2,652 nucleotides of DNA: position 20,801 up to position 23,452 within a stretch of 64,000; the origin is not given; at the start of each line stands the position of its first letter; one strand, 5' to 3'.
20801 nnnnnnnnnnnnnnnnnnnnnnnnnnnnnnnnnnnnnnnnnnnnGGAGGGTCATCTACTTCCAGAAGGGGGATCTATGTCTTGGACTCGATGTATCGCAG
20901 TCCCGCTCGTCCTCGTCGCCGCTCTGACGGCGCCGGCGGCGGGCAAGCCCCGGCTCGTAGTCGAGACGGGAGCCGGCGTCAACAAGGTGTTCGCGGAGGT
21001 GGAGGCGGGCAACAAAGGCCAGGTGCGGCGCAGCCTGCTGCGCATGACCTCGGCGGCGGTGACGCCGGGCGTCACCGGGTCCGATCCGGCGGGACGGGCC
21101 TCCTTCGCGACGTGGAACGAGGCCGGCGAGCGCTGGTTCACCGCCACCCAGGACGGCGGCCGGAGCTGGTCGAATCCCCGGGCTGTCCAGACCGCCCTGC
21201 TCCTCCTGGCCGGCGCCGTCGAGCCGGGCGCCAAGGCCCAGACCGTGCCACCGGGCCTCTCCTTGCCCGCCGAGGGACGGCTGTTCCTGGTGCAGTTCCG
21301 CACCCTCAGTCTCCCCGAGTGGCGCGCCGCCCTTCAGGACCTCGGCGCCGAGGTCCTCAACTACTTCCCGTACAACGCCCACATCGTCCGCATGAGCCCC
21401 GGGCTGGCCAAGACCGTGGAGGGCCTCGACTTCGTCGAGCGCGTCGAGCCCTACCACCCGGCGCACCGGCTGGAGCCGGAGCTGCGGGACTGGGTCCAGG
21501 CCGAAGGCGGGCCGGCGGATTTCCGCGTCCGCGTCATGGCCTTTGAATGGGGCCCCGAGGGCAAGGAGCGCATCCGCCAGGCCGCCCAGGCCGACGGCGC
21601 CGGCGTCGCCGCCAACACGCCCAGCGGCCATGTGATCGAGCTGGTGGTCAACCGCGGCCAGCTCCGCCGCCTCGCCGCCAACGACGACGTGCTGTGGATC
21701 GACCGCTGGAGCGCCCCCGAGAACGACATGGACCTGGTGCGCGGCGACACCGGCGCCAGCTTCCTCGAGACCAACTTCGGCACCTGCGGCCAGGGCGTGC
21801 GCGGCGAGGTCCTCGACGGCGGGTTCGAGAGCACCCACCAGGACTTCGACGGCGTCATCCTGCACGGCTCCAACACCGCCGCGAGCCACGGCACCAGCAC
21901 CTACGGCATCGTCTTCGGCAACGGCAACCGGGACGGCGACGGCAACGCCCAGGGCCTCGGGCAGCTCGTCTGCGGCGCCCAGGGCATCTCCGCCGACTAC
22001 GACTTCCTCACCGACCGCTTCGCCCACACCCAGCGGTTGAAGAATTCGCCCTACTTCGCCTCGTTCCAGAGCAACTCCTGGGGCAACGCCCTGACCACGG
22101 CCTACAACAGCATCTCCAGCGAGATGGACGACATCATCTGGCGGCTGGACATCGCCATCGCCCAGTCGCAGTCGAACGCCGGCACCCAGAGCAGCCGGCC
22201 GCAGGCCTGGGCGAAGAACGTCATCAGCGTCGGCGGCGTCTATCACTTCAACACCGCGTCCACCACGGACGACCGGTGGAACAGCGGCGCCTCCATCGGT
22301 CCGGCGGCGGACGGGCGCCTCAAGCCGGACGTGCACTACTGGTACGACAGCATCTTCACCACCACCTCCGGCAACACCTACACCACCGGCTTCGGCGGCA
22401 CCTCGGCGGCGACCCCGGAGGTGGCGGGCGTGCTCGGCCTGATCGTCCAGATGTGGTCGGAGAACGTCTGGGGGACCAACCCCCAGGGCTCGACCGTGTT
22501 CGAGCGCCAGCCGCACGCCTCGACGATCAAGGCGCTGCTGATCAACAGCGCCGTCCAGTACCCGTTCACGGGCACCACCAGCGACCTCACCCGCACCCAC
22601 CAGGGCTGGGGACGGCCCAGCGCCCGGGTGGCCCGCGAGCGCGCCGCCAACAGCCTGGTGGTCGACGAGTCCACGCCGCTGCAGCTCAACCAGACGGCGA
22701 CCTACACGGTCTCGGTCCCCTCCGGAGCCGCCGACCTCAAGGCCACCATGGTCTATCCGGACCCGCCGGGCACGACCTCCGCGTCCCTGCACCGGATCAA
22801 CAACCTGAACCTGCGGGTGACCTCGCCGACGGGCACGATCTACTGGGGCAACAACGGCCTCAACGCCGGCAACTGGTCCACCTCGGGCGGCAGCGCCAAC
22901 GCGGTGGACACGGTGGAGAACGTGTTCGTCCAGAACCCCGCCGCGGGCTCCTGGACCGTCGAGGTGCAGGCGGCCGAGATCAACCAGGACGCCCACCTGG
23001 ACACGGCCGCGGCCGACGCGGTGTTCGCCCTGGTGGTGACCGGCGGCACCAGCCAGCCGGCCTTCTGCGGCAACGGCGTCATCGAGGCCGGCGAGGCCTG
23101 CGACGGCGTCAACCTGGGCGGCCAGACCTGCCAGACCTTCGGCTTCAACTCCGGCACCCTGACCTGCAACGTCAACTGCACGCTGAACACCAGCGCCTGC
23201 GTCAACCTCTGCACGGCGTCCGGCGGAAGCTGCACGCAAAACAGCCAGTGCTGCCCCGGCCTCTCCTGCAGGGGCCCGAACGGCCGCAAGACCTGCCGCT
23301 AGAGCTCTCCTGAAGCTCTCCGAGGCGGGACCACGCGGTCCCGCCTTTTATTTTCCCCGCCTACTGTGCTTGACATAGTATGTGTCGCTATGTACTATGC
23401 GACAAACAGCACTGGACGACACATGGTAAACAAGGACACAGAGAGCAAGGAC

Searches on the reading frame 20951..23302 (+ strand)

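Call 81: search_protein_families(library=pfam, proteins=[window:20951-23302:+], max_evalue=0.001)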
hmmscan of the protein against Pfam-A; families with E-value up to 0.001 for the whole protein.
window:20951-23302:+ (783 aa): 1 family
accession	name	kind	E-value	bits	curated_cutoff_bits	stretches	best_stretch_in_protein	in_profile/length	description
PF00082.27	Peptidase_S8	-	2.1e-12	47.4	21.8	1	287-554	8-288/288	Subtilase family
